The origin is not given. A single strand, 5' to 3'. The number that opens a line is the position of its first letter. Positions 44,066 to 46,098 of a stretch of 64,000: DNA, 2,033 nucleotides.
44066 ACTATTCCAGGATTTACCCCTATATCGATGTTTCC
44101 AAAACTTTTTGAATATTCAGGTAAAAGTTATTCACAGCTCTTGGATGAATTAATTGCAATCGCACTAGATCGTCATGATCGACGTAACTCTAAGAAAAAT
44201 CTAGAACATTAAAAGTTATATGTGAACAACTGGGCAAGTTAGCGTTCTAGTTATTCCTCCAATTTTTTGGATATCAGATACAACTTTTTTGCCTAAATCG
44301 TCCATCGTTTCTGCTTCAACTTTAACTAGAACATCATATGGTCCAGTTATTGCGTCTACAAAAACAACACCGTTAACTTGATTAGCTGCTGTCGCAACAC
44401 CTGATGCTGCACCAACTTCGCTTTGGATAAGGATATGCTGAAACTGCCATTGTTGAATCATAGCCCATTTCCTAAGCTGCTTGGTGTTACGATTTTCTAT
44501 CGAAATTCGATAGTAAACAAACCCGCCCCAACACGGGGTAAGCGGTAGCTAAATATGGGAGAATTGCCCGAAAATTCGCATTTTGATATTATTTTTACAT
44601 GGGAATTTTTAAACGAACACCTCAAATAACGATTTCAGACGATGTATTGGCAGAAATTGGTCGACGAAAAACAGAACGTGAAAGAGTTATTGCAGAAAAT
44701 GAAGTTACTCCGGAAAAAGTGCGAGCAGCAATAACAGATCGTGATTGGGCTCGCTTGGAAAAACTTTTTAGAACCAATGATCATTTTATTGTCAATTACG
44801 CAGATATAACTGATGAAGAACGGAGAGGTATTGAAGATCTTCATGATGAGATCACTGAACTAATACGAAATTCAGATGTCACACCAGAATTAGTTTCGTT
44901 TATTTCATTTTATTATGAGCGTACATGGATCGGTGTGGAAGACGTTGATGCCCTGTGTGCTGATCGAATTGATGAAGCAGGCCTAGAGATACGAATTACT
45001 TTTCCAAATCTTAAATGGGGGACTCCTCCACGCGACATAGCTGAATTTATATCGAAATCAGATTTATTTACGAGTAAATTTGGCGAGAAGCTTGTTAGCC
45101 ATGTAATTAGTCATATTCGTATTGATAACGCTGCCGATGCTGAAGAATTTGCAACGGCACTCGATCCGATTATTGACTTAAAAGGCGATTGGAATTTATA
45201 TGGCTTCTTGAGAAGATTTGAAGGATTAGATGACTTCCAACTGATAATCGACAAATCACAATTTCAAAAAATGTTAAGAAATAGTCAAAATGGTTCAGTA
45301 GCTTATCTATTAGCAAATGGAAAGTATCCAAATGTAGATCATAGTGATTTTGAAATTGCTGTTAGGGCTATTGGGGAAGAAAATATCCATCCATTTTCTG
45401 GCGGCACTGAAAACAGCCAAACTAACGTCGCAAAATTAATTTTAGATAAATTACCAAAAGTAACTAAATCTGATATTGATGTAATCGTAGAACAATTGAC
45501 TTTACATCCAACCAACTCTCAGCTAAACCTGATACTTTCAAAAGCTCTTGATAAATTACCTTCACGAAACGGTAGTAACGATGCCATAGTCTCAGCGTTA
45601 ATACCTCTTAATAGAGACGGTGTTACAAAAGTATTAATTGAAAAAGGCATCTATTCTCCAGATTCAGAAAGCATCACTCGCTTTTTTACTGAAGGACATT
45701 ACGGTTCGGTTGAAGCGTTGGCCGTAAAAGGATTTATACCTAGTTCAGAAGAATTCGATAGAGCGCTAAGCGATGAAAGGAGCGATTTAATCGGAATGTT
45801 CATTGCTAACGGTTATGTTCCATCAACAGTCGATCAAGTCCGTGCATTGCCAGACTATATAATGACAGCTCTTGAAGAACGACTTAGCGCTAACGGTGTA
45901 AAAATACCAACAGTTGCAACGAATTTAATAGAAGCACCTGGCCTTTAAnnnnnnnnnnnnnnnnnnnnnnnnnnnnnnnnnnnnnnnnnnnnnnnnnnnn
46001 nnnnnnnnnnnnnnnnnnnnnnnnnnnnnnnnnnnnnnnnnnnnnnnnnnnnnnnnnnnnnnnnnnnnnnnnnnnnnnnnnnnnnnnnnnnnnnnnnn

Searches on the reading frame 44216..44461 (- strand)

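Call 20: search_protein_families(library=pfam, proteins=[window:44216-44461:-], max_evalue=0.01)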
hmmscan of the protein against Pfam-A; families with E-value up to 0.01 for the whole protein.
window:44216-44461:- (81 aa): 1 family
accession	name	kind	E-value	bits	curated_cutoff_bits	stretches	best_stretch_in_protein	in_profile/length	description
PF01037.27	AsnC_trans_reg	-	3.5e-10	40.1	25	1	17-79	8-71/73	Lrp/AsnC ligand binding domain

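Call 51: search_protein_families(library=ncbifam, proteins=[window:44216-44461:-], max_evalue=0.01)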
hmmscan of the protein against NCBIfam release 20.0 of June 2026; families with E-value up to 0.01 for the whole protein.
window:44216-44461:- (81 aa): 3 families
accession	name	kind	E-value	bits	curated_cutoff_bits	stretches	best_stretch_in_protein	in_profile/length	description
NF040947.1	trans_reg_LysM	equivalog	2.4e-06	27.3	180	1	18-78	73-132/136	HTH-type transcriptional regulator LysM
NF008384.0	PRK11179.1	equivalog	0.00037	20.3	227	1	24-75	88-139/153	transcriptional regulator AsnC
NF002085.0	PRK00915.1-2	subfamily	0.00044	19.1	517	1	35-78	450-492/504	2-isopropylmalate synthase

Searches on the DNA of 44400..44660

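Call 55: search_rna_families(source=window, start=44400, end=44660, threshold=evalue, max_evalue=5)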
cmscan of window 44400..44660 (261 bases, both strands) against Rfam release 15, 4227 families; matches with E-value up to 5: 0.
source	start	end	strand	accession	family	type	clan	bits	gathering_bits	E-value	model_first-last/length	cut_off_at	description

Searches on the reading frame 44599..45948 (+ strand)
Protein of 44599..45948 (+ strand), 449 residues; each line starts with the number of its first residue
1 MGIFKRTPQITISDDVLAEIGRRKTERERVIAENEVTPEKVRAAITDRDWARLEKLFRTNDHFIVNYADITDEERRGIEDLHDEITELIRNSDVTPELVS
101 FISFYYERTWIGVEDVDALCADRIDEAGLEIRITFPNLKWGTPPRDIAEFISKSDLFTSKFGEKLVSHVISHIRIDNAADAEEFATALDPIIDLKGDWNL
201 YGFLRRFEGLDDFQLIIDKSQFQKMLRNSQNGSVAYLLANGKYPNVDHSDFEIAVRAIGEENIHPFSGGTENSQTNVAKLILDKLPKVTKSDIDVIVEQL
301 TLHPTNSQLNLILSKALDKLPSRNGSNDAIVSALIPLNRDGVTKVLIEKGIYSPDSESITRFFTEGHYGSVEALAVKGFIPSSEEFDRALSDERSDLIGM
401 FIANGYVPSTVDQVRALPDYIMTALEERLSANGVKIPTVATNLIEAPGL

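Call 20: search_protein_families(library=pfam, proteins=[window:44599-45948:+], max_evalue=0.01)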
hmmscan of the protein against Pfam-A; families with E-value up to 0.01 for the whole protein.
window:44599-45948:+ (449 aa): 0 families

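Call 51: search_protein_families(library=ncbifam, proteins=[window:44599-45948:+], max_evalue=0.01)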
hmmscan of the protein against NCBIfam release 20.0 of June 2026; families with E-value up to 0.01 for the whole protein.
window:44599-45948:+ (449 aa): 0 families

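Call 52: search_protein_families(library=phrogs, proteins=[window:44599-45948:+], max_evalue=0.01)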
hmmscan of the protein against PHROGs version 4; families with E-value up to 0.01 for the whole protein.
window:44599-45948:+ (449 aa): 0 families

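Call 61: find_homologous_proteins(query=window:44599-45945:+)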
Query window:44599-45945:+ (449 aa): 1 proteins with E <= 0.001 among 8000 candidates.
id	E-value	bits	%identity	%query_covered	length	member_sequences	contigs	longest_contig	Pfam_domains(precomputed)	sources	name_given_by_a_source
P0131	5.8e-295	996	100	100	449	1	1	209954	-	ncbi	ncbi:MAG: hypothetical protein U0R17_02790 [Acidimicrobiia bacterium]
